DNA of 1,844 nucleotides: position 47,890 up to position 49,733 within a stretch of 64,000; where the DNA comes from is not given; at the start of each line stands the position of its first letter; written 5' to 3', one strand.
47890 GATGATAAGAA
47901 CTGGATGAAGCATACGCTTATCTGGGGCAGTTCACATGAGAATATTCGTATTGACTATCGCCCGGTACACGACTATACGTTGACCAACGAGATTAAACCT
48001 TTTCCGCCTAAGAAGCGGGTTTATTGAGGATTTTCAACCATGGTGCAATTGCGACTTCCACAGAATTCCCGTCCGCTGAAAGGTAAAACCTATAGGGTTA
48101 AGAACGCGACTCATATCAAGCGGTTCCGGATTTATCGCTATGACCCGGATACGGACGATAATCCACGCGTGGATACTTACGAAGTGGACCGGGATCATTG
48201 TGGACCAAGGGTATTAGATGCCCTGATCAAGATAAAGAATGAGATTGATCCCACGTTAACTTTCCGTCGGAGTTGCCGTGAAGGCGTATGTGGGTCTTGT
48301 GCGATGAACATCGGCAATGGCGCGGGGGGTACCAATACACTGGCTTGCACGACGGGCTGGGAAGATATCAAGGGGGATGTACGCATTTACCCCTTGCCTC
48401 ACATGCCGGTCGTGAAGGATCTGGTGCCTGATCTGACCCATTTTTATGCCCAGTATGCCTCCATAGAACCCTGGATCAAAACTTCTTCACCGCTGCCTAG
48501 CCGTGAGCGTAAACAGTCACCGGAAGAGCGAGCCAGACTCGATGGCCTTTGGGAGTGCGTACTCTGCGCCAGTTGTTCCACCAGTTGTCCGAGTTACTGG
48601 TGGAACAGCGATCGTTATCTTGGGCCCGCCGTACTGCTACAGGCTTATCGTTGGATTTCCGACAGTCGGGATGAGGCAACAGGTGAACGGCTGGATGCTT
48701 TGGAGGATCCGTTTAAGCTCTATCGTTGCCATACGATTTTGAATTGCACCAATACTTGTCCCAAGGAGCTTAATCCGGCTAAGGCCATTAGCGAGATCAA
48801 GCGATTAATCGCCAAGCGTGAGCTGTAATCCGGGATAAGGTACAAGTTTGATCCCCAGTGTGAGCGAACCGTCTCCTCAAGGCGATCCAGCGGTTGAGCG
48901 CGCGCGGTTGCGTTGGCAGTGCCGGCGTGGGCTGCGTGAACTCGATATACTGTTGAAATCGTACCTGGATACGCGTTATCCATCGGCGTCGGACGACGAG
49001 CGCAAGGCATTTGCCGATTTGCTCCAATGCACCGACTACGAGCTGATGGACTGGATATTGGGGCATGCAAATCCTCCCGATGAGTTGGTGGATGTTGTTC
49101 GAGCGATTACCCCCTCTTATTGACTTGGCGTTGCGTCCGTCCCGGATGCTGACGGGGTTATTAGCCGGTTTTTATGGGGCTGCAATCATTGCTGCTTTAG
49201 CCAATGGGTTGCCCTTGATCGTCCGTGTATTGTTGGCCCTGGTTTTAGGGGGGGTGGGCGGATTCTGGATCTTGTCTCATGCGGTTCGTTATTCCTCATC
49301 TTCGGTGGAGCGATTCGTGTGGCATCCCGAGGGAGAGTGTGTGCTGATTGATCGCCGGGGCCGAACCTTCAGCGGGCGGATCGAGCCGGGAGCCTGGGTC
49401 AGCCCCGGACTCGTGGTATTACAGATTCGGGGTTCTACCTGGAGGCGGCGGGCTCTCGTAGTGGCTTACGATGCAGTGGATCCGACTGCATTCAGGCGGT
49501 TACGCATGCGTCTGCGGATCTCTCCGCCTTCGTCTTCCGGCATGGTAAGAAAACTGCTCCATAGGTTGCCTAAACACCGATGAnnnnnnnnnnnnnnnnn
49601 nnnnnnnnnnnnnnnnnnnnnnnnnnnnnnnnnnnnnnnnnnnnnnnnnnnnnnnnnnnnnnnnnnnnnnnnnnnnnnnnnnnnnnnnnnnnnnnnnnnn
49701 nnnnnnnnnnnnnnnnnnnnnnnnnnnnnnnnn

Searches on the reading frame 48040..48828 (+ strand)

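Call 7: search_protein_families(library=ncbifam, proteins=[window:48040-48828:+])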
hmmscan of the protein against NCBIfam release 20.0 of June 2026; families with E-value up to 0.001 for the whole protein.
window:48040-48828:+ (262 aa): 15 families
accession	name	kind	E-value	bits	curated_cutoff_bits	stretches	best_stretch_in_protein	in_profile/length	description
NF004616.0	PRK05950.1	subfamily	2.3e-109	364.1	228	1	25-261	4-237/238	succinate dehydrogenase iron-sulfur subunit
NF009225.0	PRK12575.1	subfamily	4.3e-93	311.1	443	1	28-260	6-233/235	succinate dehydrogenase/fumarate reductase iron-sulfur subunit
TIGR00384.1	dhsB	subfamily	1.1e-78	263.7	88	1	31-254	1-222/222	succinate dehydrogenase and fumarate reductase iron-sulfur protein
NF009226.0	PRK12576.1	equivalog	6.8e-55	186.6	344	1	28-255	11-235/317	succinate dehydrogenase/fumarate reductase iron-sulfur subunit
NF009227.0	PRK12577.1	equivalog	6.4e-51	173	349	1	29-260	5-241/330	succinate dehydrogenase/fumarate reductase iron-sulfur subunit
NF009051.0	PRK12385.1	equivalog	3.7e-48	164.1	333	1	25-254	5-229/244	succinate dehydrogenase/fumarate reductase iron-sulfur subunit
NF004898.0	PRK06259.1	equivalog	1.6e-39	135.9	385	1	29-260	6-219/488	fumarate reductase (CoM/CoB) subunit TfrB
NF010071.0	PRK13552.1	equivalog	3.7e-36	124.6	264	1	28-259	6-237/241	fumarate reductase iron-sulfur subunit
NF042952.1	MFR_FeS_SdhB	equivalog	2.6e-28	99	600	1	45-259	16-233/320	8-methylmenaquinol:fumarate reductase iron-sulfur subunit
NF006391.0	PRK08640.1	equivalog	2.6e-28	98.6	244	1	28-260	8-242/254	succinate dehydrogenase iron-sulfur subunit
NF009052.0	PRK12386.1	equivalog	8.4e-21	74.1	256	1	27-245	5-218/255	succinate dehydrogenase/fumarate reductase iron-sulfur subunit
NF005746.0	PRK07570.1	subfamily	5.6e-13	48.7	243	1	43-258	18-241/250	succinate dehydrogenase/fumarate reductase iron-sulfur subunit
TIGR03290.1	CoB_CoM_SS_C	equivalog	0.00023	21.2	160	0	172-261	3-79/144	CoB--CoM heterodisulfide reductase subunit C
NF038018.1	qmoC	equivalog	0.00042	19.9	300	0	219-259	53-93/360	quinone-interacting membrane-bound oxidoreductase complex subunit QmoC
NF008434.0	PRK11274.1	equivalog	0.00042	19.3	333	1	160-249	12-94/409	glycolate oxidase subunit GlcF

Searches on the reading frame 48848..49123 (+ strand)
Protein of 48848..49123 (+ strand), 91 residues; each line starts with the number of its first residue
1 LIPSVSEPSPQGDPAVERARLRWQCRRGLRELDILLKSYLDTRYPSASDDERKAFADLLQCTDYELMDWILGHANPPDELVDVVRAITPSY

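Call 7: search_protein_families(library=ncbifam, proteins=[window:48848-49123:+])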
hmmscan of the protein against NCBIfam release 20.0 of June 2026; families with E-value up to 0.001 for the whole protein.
window:48848-49123:+ (91 aa): 1 family
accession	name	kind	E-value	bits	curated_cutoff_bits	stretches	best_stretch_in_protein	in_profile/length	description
NF008130.0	PRK10878.1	equivalog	1.2e-18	66.9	120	1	17-87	5-76/88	FAD assembly factor SdhE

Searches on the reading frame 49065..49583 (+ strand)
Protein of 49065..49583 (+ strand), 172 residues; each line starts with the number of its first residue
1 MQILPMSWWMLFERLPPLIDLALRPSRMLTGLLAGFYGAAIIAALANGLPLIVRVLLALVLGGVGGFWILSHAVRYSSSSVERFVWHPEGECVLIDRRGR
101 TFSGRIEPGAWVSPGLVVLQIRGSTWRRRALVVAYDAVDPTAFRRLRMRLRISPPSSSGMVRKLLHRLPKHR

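Call 7: search_protein_families(library=ncbifam, proteins=[window:49065-49583:+])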
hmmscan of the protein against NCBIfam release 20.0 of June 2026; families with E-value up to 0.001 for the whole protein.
window:49065-49583:+ (172 aa): 0 families

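Call 71: search_protein_families(library=pfam, proteins=[window:49065-49583:+], max_evalue=0.01)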
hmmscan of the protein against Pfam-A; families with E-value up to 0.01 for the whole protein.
window:49065-49583:+ (172 aa): 1 family
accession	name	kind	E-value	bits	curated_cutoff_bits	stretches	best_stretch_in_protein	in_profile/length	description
PF07254.17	Cpta_toxin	-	7.9e-11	42.7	27.3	1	19-153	3-132/133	Membrane-bound toxin component of toxin-antitoxin system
